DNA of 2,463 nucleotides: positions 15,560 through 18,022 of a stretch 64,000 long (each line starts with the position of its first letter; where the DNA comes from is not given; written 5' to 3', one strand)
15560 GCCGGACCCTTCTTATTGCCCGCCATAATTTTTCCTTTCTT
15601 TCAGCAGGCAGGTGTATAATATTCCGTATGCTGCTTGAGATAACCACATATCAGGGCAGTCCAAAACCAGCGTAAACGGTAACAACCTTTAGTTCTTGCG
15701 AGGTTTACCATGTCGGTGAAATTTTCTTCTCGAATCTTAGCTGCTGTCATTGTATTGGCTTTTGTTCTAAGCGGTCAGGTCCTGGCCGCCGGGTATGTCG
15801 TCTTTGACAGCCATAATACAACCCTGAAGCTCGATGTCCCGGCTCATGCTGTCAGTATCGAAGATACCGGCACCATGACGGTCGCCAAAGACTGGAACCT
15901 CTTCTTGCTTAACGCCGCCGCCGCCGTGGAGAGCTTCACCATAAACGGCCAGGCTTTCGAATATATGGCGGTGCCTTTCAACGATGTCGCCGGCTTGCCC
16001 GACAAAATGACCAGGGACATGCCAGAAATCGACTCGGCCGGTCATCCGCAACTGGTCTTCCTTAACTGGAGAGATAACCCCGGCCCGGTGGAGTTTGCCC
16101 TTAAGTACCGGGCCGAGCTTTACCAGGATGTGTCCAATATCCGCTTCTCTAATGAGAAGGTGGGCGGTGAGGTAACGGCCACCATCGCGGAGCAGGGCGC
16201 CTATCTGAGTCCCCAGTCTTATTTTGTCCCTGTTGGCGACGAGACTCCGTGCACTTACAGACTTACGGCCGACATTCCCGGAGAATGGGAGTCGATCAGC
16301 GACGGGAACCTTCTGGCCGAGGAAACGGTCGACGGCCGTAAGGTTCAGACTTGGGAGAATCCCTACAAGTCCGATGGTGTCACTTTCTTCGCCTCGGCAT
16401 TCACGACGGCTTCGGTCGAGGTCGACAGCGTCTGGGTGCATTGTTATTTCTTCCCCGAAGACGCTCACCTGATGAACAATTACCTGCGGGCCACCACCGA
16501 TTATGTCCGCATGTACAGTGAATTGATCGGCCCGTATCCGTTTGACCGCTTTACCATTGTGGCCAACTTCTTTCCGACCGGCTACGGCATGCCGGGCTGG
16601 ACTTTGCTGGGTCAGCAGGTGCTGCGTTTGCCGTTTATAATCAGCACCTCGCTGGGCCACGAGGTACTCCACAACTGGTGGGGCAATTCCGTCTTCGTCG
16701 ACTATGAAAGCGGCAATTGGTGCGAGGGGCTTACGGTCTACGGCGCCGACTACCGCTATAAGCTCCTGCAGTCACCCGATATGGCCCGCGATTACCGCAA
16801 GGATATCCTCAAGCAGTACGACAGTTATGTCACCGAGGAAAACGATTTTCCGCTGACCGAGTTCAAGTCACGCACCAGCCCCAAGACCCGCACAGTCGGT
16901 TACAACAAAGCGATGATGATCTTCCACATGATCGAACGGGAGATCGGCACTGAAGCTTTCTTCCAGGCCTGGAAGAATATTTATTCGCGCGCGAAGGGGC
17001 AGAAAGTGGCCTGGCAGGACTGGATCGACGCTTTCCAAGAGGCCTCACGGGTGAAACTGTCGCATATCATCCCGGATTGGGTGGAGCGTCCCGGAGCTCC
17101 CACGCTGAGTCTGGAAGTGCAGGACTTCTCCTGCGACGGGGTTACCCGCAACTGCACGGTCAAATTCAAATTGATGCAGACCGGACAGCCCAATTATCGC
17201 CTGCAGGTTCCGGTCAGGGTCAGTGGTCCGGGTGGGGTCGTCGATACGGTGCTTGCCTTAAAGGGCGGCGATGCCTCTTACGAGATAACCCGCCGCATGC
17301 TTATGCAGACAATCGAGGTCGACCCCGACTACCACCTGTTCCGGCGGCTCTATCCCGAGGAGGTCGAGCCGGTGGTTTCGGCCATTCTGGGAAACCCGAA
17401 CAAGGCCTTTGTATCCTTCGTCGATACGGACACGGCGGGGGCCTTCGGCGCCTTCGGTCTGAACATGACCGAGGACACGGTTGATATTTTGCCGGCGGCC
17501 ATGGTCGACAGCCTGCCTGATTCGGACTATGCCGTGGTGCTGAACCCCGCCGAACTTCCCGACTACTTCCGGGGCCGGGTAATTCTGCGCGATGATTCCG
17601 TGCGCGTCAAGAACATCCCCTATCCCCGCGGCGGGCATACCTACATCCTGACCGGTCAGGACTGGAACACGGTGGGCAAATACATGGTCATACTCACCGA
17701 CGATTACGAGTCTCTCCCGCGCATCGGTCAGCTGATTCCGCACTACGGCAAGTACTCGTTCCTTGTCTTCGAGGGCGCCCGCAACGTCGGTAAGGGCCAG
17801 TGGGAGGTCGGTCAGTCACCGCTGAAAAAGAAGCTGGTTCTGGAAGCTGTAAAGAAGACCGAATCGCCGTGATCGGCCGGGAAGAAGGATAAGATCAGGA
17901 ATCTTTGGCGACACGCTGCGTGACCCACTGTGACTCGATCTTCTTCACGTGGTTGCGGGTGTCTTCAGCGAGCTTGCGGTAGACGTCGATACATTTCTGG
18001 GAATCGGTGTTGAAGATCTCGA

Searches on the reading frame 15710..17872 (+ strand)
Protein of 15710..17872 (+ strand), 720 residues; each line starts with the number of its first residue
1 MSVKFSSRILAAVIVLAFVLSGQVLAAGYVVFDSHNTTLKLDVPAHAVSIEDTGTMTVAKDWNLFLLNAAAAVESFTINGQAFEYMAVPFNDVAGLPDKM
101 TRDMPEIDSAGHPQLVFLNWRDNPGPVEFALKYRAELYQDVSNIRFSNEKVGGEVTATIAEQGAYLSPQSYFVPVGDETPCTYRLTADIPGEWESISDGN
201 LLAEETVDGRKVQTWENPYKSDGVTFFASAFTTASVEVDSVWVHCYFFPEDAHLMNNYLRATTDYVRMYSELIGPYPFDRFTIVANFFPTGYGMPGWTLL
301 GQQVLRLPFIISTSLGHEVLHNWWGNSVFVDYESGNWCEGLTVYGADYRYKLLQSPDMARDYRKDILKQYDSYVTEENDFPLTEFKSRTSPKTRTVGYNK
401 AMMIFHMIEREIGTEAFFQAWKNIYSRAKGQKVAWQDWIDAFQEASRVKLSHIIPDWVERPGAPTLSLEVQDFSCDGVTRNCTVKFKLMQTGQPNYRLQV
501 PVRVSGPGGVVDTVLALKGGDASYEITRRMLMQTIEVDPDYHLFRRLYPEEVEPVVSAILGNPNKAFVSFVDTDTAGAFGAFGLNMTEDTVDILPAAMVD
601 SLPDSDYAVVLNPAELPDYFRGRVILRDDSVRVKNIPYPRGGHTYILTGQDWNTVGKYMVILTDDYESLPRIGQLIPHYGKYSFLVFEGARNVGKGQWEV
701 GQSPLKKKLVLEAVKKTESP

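Call 37: search_protein_families(library=pfam, proteins=[window:15710-17872:+], max_evalue=0.001)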
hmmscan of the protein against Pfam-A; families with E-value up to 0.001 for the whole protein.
window:15710-17872:+ (720 aa): 1 family
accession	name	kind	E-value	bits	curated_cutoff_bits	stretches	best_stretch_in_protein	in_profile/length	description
PF01433.26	Peptidase_M1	-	3.1e-08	33.9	27.7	1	315-457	71-218/218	Peptidase family M1 domain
